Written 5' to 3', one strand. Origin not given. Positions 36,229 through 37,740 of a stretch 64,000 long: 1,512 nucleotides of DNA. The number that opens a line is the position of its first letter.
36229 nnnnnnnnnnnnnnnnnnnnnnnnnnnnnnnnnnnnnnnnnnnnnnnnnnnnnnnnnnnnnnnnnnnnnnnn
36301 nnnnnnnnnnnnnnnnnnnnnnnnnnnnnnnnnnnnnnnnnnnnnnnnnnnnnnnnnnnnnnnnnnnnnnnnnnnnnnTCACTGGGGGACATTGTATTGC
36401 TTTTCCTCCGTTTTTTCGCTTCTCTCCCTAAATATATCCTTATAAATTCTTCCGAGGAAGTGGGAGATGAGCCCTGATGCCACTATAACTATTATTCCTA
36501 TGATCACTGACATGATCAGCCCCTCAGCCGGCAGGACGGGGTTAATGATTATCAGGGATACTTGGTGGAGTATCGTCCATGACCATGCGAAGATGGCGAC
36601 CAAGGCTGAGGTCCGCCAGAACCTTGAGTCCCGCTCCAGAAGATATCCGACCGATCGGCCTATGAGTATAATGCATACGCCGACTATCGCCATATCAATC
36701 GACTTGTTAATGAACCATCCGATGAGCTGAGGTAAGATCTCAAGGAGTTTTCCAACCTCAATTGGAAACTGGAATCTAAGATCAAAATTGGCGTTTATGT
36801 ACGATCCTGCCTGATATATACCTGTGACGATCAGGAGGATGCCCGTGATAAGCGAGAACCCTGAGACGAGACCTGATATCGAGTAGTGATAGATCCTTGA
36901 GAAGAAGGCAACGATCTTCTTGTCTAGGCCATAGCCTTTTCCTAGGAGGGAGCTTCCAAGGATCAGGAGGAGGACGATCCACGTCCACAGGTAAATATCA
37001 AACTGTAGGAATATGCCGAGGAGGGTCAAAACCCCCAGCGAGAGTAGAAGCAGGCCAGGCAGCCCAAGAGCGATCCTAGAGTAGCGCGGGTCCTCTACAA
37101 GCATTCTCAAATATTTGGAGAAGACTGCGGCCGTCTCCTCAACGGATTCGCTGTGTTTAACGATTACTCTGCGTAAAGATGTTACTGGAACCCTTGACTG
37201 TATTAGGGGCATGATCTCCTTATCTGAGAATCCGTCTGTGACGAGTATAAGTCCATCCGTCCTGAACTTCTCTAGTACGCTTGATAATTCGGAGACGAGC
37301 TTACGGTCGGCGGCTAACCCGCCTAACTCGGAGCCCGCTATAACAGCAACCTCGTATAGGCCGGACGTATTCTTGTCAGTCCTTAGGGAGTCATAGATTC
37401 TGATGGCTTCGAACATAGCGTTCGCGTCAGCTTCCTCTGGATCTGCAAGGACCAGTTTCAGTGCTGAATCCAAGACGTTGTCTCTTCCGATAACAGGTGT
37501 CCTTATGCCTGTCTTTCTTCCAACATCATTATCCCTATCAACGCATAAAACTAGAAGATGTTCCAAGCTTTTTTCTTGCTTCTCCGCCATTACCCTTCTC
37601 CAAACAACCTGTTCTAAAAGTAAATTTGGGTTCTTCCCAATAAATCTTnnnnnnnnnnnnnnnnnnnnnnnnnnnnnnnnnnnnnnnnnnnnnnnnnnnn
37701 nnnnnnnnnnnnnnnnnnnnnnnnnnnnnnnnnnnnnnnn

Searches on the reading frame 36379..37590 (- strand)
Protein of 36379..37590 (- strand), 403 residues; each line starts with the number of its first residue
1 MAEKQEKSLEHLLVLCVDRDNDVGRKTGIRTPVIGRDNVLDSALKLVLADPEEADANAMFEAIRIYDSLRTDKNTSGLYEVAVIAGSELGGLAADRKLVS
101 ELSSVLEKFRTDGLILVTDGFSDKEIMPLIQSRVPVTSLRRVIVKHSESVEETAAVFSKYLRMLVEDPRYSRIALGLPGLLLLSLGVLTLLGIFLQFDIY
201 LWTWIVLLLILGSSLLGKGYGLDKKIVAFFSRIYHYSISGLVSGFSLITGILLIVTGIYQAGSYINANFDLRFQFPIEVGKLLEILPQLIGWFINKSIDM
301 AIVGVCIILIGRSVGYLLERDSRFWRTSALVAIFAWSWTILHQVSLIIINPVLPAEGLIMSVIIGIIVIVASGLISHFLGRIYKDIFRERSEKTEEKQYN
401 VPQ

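Call 6: find_encoding_contigs(protein=window:36379-37590:-, flank=3000, max_places=6)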
Protein window:36379-37590:- (403 aa): 2 contigs read that carry it; 1 place shown.
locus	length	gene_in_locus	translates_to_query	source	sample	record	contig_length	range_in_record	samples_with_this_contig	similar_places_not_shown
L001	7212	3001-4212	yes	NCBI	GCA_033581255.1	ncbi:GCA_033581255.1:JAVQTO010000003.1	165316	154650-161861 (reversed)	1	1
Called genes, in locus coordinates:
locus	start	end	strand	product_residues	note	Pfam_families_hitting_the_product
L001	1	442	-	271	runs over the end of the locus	-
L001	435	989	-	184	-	PF07155:ECF-ribofla_trS (weak), PF12822:ECF_trnsprt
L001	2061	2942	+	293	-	-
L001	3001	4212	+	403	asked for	PF04123:DUF373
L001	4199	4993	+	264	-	PF01048:PNP_UDP_1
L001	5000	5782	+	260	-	PF01255:Prenyltransf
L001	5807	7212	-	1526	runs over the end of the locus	PF04389:Peptidase_M28, PF12704:MacB_PCD (faint), PF02687:FtsX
